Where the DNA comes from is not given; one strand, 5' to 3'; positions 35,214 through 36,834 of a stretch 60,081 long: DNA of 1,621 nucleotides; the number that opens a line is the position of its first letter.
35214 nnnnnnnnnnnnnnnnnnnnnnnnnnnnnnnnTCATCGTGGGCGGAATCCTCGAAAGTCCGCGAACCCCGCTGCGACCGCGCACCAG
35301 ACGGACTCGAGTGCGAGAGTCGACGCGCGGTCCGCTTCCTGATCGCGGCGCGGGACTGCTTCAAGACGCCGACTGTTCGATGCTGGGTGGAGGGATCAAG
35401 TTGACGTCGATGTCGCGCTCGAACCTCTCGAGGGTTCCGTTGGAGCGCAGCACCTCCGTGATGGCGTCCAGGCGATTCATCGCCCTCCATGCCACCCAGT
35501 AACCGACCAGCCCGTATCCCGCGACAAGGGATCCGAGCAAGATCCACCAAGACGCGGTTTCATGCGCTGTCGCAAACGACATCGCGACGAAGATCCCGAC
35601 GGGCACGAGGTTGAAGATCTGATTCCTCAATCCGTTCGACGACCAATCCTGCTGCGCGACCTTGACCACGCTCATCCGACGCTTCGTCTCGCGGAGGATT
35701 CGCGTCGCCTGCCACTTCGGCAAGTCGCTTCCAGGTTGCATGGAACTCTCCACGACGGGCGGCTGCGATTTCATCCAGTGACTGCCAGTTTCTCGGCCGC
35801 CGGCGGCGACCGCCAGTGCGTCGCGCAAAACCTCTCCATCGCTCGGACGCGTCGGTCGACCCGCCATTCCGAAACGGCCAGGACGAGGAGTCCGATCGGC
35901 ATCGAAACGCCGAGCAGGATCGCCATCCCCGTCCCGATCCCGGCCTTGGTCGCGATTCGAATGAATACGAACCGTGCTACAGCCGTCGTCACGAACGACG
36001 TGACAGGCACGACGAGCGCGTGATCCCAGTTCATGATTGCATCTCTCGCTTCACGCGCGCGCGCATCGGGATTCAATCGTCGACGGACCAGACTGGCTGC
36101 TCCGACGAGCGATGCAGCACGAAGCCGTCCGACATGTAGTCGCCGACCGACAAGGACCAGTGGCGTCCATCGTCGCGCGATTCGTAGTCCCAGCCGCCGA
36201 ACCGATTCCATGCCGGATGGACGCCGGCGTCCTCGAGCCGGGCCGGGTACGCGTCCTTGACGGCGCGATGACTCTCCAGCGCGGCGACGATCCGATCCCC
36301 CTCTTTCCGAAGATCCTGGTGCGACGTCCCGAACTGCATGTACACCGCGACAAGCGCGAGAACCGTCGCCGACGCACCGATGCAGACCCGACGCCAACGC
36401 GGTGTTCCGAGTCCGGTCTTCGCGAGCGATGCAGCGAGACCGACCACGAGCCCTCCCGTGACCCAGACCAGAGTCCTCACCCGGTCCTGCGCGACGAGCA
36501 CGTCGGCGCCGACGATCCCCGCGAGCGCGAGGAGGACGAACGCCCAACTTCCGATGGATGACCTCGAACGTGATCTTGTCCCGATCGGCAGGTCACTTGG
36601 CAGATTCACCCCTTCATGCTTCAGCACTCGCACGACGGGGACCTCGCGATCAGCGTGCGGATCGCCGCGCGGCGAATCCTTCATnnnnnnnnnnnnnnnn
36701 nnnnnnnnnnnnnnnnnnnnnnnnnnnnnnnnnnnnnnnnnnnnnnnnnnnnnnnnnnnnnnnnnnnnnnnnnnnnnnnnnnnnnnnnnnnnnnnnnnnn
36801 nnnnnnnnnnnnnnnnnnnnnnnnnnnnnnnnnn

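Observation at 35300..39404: ECF sigma factor fused in one frame to a TM helix and four or more CarbopepD_reg-like extracytoplasmic repeats, followed by an ATGA-coupled, lower-GC trio of small membrane proteins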

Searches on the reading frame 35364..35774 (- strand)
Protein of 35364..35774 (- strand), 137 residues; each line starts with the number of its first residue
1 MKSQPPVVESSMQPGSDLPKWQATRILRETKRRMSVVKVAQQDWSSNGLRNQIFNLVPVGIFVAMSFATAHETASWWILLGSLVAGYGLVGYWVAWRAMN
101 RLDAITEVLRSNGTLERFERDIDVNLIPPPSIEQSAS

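Call 5: search_protein_families(library=pfam, proteins=[window:35364-35774:-], max_evalue=1)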
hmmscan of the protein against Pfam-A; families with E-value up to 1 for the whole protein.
window:35364-35774:- (137 aa): 1 family
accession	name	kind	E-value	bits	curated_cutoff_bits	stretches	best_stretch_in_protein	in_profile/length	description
PF24838.2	8xMP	-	0.021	15.1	30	1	37-94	8-67/136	Octameric membrane protein family (8xMP)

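Call 6: search_protein_families(library=ncbifam, proteins=[window:35364-35774:-], max_evalue=1)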
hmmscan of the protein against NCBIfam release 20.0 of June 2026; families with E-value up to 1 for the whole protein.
window:35364-35774:- (137 aa): 1 family
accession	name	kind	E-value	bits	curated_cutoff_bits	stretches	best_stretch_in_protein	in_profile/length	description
NF047510.1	LIC_10190_fam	subfamily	0.043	12.6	100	1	20-88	340-410/424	LIC_10190 family membrane protein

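Call 31: find_homologous_proteins(query=window:35364-35774:-, max_evalue=0.01)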
Query window:35364-35774:- (137 aa): 2 proteins with E <= 0.01 among 11 candidates.
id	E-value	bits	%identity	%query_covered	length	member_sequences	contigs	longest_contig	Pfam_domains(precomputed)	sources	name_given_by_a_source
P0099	3.4e-85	301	100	100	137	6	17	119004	-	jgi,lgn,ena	-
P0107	1.2e-41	160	100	55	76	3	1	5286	-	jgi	-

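Call 38: search_protein_families(library=padloc, proteins=[window:35364-35774:-], max_evalue=0.1)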
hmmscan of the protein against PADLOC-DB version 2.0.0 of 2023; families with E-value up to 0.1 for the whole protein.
window:35364-35774:- (137 aa): 0 families

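Call 39: search_protein_families(library=phrogs, proteins=[window:35364-35774:-], max_evalue=0.1)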
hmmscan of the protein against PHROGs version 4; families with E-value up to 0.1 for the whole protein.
window:35364-35774:- (137 aa): 1 family
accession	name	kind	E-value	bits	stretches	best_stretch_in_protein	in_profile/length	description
phrog_16561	-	other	0.054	15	1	43-90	12-57/68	ATPase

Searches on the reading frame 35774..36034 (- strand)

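Call 5: search_protein_families(library=pfam, proteins=[window:35774-36034:-], max_evalue=1)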
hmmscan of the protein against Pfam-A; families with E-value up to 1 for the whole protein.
window:35774-36034:- (87 aa): 2 families
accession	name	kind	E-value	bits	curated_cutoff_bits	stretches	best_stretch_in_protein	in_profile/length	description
PF12173.13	BacteriocIIc_cy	-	0.036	14.7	27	1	16-50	46-80/91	Bacteriocin class IIc cyclic gassericin A-like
PF02746.21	MR_MLE_N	-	0.046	14.4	22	1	11-42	17-49/117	Mandelate racemase / muconate lactonizing enzyme, N-terminal domain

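Call 6: search_protein_families(library=ncbifam, proteins=[window:35774-36034:-], max_evalue=1)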
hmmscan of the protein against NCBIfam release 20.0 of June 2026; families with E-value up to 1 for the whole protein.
window:35774-36034:- (87 aa): 0 families

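Call 38: search_protein_families(library=padloc, proteins=[window:35774-36034:-], max_evalue=0.1)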
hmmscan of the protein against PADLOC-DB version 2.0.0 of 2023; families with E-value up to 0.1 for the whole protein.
window:35774-36034:- (87 aa): 0 families

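Call 39: search_protein_families(library=phrogs, proteins=[window:35774-36034:-], max_evalue=0.1)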
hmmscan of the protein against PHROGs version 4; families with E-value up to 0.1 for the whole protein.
window:35774-36034:- (87 aa): 0 families

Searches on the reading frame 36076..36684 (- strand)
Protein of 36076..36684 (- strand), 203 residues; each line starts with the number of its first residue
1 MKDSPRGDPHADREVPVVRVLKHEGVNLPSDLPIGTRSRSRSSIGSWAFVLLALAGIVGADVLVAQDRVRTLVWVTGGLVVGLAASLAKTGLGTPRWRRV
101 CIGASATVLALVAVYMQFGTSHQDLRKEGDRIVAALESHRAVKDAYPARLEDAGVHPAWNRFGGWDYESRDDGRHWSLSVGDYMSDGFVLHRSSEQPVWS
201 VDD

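Call 5: search_protein_families(library=pfam, proteins=[window:36076-36684:-], max_evalue=1)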
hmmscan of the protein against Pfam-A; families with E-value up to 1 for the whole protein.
window:36076-36684:- (203 aa): 1 family
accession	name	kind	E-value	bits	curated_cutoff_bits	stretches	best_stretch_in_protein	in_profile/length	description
PF22285.2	DUF6962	-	0.018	15.5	27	1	43-120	29-112/198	Family of unknown function (DUF6962)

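Call 6: search_protein_families(library=ncbifam, proteins=[window:36076-36684:-], max_evalue=1)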
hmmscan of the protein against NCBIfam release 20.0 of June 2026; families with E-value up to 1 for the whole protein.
window:36076-36684:- (203 aa): 1 family
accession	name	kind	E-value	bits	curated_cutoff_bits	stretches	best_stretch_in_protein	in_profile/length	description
NF047321.1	SCO7613_CTERM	domain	0.028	14.1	45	1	53-115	58-121/188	SCO7613 C-terminal domain-containing membrane protein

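Call 10: list_cluster_members(proteins=[P0001, P0008, window:36076-36684:-, window:35774-36034:-, window:35364-35774:-])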
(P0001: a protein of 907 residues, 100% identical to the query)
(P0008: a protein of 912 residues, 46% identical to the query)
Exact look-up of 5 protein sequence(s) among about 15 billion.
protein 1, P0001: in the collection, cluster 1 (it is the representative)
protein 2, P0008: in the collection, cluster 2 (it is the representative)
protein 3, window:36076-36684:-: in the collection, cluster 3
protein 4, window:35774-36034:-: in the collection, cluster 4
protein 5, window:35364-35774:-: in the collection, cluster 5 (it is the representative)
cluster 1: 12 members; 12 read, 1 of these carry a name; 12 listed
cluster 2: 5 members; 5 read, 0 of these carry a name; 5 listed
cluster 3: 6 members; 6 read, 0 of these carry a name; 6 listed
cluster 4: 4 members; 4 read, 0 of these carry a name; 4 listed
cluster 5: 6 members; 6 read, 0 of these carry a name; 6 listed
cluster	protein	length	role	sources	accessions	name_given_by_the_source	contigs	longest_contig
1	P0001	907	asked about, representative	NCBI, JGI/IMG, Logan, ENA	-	-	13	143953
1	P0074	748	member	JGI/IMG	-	hypothetical protein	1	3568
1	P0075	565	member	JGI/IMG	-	-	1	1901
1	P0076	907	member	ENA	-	-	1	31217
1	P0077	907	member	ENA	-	-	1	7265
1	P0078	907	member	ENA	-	-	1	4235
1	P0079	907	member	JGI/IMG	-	-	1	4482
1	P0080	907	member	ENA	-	-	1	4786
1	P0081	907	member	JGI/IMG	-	-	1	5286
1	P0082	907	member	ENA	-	-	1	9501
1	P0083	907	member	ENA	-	-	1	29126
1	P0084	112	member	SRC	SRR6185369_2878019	-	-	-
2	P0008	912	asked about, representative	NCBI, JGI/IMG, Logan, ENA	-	-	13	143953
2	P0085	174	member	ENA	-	-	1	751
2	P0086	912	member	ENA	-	-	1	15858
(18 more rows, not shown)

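Call 30: find_homologous_proteins(query=window:36076-36684:-, max_evalue=0.01)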
Query window:36076-36684:- (203 aa): 3 proteins with E <= 0.01 among 2774 candidates.
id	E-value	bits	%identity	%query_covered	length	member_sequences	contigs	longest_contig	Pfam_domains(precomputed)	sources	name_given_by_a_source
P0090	3.9e-130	450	100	100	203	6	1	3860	-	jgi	-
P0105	2.4e-115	401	90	100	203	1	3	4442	-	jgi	jgi:hypothetical protein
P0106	2.6e-64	235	66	79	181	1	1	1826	-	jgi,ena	jgi:hypothetical protein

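Call 32: find_encoding_contigs(protein=P0105, flank=5000, max_places=3)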
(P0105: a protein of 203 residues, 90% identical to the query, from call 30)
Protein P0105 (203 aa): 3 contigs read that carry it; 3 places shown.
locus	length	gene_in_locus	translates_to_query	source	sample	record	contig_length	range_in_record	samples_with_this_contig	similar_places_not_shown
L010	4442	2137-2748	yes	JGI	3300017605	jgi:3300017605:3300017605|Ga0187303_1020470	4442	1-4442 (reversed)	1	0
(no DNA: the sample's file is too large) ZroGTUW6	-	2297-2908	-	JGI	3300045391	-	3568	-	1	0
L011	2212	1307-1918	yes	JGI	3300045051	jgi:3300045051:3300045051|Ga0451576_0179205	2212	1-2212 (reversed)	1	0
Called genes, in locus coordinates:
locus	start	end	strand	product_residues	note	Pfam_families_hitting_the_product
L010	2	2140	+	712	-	?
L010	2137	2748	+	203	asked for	-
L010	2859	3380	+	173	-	-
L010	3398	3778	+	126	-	-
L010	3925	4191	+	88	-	PF01527:HTH_Tnp_1, PF02796:HTH_7 (weak), PF13551:HTH_29 (faint), PF13384:HTH_23 (weak), PF13518:HTH_28 (weak)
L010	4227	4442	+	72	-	?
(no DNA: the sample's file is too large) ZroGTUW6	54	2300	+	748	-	PF13620:CarboxypepD_reg (faint)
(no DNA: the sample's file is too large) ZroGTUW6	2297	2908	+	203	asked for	-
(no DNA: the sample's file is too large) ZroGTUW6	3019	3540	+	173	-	-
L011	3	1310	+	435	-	?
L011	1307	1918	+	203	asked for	-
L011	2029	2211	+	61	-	?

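Call 33: find_encoding_contigs(protein=P0106, flank=5000, max_places=2)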
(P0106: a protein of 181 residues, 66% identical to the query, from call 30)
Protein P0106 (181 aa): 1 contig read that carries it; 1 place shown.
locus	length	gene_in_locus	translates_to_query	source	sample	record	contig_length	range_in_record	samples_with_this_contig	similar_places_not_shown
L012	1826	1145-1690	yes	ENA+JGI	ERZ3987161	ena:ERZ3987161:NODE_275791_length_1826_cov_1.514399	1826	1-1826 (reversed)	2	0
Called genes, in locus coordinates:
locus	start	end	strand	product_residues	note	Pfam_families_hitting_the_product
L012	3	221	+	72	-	?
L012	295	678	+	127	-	-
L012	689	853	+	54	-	-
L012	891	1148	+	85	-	-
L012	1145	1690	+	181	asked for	-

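Call 38: search_protein_families(library=padloc, proteins=[window:36076-36684:-], max_evalue=0.1)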
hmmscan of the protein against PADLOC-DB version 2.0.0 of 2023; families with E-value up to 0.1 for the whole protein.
window:36076-36684:- (203 aa): 0 families

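Call 39: search_protein_families(library=phrogs, proteins=[window:36076-36684:-], max_evalue=0.1)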
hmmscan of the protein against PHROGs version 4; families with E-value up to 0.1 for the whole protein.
window:36076-36684:- (203 aa): 1 family
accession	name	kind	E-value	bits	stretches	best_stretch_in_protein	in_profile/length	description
phrog_16407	-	unknown function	0.05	14.8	1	124-162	11-48/84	-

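Call 59: search_solved_structures(query=window:36076-36684:-, max_evalue=10)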
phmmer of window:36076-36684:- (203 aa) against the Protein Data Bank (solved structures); distinct sequences matched with E-value up to 10: 0.

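Call 63: search_protein_representatives(protein=window:36076-36684:-)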
Query: 203 residues. Proteins with E-value up to 0.001 (for the whole library): 176; up to 1e-10: 24; up to 1e-30: 1. The best 150 are listed.
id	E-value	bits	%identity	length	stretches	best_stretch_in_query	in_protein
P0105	7.7e-116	401.4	90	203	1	1-203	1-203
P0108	2.0e-27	112.5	46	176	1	51-202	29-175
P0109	4.8e-24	101.5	42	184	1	51-202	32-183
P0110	1.2e-21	93.7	39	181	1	29-202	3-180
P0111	2.3e-20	89.5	40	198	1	77-202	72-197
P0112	3.4e-20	88.9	41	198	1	35-202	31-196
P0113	1.1e-19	87.3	33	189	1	41-203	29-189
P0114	6.7e-19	84.7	38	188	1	55-202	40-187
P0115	6.7e-16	74.9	47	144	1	125-201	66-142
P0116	8.3e-15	71.3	44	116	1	103-202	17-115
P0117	2.5e-14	69.8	39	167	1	91-202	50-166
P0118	3.3e-14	69.4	38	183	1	84-202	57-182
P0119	3.5e-14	69.3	42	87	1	119-203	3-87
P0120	7.6e-14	68.2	40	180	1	73-202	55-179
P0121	6.4e-13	65.2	36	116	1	98-202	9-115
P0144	1.7e-09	54.0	30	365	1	46-202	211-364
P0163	2.7e-08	50.1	29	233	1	43-202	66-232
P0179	3.4e-07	46.5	30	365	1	88-203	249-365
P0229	3.7e-05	39.8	34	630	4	137-168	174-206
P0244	1.2e-04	38.2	35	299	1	121-195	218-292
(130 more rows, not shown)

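Call 64: search_protein_families(library=pfam, proteins=[P0108, P0109, P0113, P0116, P0119, P0144, P0163, P0229, P0244, P0179], max_evalue=0.01)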
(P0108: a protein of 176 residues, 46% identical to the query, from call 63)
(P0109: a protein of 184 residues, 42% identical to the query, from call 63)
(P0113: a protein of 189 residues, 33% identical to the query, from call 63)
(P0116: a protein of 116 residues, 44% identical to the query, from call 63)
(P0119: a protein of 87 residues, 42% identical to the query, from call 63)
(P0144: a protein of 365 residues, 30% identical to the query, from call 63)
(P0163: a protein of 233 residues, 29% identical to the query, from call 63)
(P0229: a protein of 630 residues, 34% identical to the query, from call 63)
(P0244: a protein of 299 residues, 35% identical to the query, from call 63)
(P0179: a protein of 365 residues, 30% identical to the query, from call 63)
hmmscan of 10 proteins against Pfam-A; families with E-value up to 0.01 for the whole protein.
P0108 (176 aa): 0 families

P0109 (184 aa): 0 families

P0113 (189 aa): 0 families

P0116 (116 aa): 0 families

P0119 (87 aa): 0 families

P0144 (365 aa): 0 families

P0163 (233 aa): 0 families

P0229 (630 aa): 1 family
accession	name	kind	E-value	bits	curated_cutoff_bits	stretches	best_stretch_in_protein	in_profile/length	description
PF01060.29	TTR-52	-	0.0012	19.8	24.9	0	161-182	32-53/79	Transthyretin-like family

P0244 (299 aa): 0 families

P0179 (365 aa): 0 families

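Call 69: search_protein_families(library=pfam, proteins=[L010:2859-3377:+, L010:3398-3775:+], max_evalue=0.01)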
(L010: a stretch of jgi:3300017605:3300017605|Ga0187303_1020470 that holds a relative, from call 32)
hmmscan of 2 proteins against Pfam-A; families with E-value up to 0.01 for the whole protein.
L010:2859-3377:+ (173 aa): 0 families

L010:3398-3775:+ (126 aa): 0 families
